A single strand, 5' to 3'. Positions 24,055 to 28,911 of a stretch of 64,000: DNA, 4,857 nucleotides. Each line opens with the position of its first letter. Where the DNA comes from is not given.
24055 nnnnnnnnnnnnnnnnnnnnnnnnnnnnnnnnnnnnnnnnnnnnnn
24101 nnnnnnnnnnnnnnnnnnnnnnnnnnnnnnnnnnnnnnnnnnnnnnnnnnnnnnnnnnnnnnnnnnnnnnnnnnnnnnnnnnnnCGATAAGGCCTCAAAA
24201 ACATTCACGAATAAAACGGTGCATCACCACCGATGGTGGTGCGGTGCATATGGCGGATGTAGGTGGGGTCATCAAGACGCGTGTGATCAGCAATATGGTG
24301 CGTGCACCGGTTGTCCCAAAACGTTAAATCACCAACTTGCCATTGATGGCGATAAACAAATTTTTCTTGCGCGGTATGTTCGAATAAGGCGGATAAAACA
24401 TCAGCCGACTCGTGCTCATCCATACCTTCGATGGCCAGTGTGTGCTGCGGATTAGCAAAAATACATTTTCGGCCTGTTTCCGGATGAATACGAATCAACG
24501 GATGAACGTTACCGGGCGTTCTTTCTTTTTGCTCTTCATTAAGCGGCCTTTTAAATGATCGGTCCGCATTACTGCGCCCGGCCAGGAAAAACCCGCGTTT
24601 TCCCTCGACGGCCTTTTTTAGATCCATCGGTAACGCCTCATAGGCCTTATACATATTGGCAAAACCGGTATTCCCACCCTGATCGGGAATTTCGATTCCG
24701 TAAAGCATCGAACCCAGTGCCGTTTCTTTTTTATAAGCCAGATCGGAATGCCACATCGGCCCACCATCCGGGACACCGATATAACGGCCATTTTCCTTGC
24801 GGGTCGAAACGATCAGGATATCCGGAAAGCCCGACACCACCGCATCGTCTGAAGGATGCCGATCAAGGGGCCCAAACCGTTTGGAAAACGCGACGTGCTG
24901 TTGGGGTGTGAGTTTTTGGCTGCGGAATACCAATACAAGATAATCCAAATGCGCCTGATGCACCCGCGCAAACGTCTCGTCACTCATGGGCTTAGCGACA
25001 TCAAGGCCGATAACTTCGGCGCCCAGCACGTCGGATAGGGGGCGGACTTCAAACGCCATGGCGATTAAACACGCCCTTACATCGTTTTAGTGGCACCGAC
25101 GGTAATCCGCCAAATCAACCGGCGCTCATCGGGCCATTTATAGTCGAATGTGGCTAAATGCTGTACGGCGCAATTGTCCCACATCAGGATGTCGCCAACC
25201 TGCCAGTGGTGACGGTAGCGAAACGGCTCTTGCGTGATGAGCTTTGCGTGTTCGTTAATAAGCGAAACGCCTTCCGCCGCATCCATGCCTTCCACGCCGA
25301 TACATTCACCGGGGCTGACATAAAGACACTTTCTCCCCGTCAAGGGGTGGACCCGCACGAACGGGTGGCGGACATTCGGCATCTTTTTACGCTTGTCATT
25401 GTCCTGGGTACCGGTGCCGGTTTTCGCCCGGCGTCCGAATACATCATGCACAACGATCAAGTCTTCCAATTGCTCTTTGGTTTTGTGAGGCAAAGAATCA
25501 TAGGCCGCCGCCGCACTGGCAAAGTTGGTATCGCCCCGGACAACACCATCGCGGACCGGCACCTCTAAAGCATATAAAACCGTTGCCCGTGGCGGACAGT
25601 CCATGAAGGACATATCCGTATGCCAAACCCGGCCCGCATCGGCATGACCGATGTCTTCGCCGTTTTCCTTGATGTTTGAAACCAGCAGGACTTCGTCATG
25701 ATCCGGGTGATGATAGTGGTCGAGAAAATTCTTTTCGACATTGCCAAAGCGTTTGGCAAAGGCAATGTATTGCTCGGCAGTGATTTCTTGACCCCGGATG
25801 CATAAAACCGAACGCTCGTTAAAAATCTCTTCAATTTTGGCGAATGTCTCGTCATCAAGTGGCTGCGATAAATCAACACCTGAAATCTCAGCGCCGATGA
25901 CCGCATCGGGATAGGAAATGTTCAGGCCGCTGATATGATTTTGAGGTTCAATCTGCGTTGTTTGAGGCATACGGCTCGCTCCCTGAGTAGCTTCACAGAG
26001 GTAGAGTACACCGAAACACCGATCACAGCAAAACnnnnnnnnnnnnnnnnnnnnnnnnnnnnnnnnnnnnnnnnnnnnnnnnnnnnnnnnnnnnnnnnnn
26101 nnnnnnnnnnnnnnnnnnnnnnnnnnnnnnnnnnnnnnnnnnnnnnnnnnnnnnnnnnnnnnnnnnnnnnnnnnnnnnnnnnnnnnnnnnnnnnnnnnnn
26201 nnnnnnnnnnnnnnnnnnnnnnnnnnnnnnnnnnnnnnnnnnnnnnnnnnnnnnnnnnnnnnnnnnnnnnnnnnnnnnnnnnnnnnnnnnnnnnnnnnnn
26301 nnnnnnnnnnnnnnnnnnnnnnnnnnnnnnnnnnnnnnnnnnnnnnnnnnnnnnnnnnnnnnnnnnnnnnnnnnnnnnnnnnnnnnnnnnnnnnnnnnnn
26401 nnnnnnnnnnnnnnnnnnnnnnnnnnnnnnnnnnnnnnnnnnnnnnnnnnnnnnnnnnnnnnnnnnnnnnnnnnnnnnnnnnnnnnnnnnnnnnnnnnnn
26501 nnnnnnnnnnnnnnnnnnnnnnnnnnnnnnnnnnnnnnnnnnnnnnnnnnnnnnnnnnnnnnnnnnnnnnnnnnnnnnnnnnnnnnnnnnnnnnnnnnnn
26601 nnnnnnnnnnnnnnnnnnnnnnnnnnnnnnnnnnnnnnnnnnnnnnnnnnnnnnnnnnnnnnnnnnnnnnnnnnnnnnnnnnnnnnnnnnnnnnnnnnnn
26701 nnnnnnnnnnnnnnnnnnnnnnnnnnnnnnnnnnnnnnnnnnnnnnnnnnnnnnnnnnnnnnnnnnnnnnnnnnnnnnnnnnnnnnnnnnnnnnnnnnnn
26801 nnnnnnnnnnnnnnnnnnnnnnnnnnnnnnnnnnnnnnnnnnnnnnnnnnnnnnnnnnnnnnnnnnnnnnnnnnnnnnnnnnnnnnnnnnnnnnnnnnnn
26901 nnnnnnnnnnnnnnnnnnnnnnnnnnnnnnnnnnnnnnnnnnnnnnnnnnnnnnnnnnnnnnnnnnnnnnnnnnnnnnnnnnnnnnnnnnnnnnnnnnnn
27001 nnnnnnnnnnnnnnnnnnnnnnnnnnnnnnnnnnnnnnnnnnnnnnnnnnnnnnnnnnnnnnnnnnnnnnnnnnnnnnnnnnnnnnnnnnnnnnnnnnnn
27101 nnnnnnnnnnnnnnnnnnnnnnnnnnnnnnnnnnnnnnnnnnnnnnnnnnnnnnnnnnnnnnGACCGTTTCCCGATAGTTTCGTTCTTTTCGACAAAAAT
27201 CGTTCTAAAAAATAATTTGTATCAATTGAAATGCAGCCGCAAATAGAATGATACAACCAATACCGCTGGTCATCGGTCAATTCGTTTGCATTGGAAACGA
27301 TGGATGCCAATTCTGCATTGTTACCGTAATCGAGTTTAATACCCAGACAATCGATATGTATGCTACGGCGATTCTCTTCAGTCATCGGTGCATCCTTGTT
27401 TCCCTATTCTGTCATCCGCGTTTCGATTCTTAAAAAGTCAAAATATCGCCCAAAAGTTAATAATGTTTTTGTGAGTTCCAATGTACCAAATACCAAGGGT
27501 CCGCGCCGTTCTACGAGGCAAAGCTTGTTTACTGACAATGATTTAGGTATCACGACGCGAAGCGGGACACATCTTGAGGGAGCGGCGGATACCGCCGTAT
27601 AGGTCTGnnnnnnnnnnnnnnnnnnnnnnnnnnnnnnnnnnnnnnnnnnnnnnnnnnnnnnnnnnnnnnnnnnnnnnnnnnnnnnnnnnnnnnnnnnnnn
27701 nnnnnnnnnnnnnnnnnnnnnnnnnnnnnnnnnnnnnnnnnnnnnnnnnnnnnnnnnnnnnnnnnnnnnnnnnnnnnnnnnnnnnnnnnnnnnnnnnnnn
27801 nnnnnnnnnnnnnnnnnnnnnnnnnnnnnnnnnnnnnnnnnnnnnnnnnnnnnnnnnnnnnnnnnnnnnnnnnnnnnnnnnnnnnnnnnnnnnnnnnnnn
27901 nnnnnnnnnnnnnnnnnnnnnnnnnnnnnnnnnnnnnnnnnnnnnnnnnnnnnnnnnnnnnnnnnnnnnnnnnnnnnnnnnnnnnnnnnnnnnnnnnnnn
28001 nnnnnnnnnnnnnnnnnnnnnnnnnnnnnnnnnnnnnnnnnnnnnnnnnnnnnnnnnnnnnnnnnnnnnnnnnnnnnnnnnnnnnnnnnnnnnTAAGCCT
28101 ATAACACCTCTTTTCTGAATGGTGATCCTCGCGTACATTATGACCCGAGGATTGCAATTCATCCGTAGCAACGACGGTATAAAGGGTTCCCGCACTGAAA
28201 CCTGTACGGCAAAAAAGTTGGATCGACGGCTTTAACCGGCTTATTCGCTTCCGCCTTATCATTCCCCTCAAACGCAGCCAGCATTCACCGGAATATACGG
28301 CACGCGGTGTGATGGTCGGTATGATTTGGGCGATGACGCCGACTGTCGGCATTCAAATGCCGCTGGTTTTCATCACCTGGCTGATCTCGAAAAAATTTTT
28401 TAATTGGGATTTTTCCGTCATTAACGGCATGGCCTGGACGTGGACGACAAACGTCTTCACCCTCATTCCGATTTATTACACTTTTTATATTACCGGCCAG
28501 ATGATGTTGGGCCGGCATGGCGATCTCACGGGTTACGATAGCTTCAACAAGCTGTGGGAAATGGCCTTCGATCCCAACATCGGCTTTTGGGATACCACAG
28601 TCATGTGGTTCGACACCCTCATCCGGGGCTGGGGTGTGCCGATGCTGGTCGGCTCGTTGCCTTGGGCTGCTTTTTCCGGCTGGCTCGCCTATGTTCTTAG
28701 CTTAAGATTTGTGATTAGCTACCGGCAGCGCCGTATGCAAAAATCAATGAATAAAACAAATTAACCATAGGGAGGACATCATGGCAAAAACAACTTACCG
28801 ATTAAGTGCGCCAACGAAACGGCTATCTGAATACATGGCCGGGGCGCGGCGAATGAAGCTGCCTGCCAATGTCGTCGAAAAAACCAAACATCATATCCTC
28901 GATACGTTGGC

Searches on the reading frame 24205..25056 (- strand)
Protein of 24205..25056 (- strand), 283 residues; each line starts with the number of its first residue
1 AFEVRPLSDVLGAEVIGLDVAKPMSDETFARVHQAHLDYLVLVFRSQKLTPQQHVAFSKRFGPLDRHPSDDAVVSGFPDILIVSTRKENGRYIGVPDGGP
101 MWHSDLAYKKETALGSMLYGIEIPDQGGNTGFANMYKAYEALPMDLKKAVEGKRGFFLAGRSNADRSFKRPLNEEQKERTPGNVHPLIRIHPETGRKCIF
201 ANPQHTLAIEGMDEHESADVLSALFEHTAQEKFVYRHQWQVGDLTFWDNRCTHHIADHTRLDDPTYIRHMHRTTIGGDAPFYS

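Call 31: search_protein_families(library=pfam, proteins=[window:24205-25056:-], max_evalue=0.0001)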
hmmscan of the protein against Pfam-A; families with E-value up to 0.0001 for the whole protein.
window:24205-25056:- (283 aa): 1 family
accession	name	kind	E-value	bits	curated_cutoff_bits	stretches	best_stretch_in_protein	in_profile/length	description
PF02668.22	TauD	-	1.7e-63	215.4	27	1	3-274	1-267/267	Taurine catabolism dioxygenase TauD, TfdA family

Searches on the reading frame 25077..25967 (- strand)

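Call 31: search_protein_families(library=pfam, proteins=[window:25077-25967:-], max_evalue=0.0001)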
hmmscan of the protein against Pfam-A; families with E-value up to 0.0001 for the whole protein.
window:25077-25967:- (296 aa): 1 family
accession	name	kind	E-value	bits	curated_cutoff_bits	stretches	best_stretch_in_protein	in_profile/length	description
PF02668.22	TauD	-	1.6e-63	215.5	27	1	24-289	9-267/267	Taurine catabolism dioxygenase TauD, TfdA family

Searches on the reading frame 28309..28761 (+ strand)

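Call 31: search_protein_families(library=pfam, proteins=[window:28309-28761:+], max_evalue=0.0001)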
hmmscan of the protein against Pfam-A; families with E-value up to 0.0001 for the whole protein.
window:28309-28761:+ (151 aa): 1 family
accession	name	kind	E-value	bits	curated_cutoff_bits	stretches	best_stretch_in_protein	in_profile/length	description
PF09835.14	DUF2062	-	5e-19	69.1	27.4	1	2-143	26-146/147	Uncharacterized protein conserved in bacteria (DUF2062)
